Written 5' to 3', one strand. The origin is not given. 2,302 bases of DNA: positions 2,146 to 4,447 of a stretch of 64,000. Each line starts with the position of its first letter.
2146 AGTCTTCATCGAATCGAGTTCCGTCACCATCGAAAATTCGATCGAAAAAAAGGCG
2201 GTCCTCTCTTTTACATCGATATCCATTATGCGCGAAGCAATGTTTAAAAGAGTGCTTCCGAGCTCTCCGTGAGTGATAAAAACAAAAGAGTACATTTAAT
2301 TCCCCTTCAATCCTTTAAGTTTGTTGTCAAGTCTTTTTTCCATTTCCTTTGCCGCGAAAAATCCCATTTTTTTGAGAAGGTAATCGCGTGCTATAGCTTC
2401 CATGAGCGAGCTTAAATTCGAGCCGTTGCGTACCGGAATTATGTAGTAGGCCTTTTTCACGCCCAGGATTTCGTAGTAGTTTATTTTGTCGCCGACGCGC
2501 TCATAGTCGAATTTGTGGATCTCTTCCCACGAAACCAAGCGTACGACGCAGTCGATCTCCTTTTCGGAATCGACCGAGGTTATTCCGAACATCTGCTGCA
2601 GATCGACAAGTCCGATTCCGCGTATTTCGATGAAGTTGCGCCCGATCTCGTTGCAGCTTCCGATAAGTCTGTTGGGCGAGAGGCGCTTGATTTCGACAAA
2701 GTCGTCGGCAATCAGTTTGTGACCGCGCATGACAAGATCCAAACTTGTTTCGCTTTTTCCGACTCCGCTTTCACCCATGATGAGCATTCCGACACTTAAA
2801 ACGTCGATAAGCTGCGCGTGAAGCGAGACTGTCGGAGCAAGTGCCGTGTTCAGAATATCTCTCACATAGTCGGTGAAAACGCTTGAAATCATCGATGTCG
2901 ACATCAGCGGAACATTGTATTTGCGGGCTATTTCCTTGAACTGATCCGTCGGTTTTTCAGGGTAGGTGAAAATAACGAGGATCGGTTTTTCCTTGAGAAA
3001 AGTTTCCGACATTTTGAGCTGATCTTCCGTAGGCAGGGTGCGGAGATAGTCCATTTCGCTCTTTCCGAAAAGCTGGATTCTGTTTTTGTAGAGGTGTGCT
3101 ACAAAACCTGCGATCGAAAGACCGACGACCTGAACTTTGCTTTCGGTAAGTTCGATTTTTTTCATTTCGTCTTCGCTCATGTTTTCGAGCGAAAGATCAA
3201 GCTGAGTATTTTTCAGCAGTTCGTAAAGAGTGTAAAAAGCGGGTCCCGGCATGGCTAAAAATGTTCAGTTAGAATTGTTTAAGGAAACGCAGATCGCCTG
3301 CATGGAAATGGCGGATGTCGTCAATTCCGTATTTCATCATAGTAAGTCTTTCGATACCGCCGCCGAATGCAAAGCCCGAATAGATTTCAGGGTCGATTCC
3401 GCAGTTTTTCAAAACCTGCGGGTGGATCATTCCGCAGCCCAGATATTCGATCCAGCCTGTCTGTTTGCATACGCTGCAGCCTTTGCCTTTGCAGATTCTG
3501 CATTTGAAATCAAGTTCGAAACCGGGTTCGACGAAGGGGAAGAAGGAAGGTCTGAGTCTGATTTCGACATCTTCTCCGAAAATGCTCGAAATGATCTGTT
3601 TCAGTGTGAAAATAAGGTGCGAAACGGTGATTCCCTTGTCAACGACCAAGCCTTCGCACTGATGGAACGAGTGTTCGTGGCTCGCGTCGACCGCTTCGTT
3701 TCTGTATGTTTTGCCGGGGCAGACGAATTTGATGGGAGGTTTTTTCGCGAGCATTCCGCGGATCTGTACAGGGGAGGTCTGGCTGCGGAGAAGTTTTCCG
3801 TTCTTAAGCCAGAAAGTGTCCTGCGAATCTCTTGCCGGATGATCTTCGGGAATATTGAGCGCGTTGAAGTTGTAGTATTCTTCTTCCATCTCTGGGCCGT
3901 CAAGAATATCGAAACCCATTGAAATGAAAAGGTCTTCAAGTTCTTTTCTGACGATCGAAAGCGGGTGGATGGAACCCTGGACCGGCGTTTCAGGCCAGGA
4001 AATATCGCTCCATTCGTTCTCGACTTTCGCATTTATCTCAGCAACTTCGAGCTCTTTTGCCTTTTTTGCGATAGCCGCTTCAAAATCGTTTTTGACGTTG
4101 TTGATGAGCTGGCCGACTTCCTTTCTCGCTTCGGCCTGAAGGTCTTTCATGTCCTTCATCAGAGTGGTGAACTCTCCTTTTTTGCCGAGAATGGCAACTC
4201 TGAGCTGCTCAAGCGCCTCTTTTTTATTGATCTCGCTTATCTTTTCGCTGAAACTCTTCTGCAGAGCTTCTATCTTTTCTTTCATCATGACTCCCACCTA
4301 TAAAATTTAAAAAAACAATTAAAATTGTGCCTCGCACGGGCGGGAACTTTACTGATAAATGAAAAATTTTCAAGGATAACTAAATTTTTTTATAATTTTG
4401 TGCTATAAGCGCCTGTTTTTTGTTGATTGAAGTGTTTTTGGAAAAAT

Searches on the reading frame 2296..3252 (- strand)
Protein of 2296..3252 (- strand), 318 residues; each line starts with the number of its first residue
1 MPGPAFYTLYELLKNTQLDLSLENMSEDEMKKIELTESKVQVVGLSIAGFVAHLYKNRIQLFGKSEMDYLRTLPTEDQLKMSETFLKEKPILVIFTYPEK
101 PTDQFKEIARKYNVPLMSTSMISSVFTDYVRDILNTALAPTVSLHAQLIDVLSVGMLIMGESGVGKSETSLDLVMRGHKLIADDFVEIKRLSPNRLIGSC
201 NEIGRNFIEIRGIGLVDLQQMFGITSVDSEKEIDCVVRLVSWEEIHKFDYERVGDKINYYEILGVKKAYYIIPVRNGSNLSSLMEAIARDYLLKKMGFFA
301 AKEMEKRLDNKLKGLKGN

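Call 24: search_protein_families(library=ncbifam, proteins=[window:2296-3252:-], max_evalue=0.00001)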
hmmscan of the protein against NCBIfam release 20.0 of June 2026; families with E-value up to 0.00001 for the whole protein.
window:2296-3252:- (318 aa): 2 families
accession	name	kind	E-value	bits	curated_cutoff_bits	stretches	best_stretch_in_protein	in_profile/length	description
TIGR00679.1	hpr-ser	equivalog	1.2e-94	317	240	1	11-311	5-299/300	HPr(Ser) kinase/phosphatase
NF003883.0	PRK05428.2-1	equivalog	1e-38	132.7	252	1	142-312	16-181/189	HPr kinase/phosphorylase-related protein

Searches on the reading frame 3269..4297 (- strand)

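Call 24: search_protein_families(library=ncbifam, proteins=[window:3269-4297:-], max_evalue=0.00001)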
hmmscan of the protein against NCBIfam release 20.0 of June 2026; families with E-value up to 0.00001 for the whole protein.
window:3269-4297:- (342 aa): 4 families
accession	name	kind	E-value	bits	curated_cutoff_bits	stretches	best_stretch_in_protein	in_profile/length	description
TIGR00468.1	pheS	equivalog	4.3e-97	325.2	237.45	1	43-342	2-322/324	phenylalanine--tRNA ligase subunit alpha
NF003210.0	PRK04172.1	equivalog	2.9e-58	197.9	350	2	169-341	333-490/496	phenylalanine--tRNA ligase subunit alpha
NF051887.1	PheS_related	equivalog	4e-38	131.4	300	1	107-342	9-239/349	PheS-related mystery ligase SrmL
TIGR00469.1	pheS_mito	equivalog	1.8e-29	102.7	258.35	2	243-342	256-343/451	phenylalanine--tRNA ligase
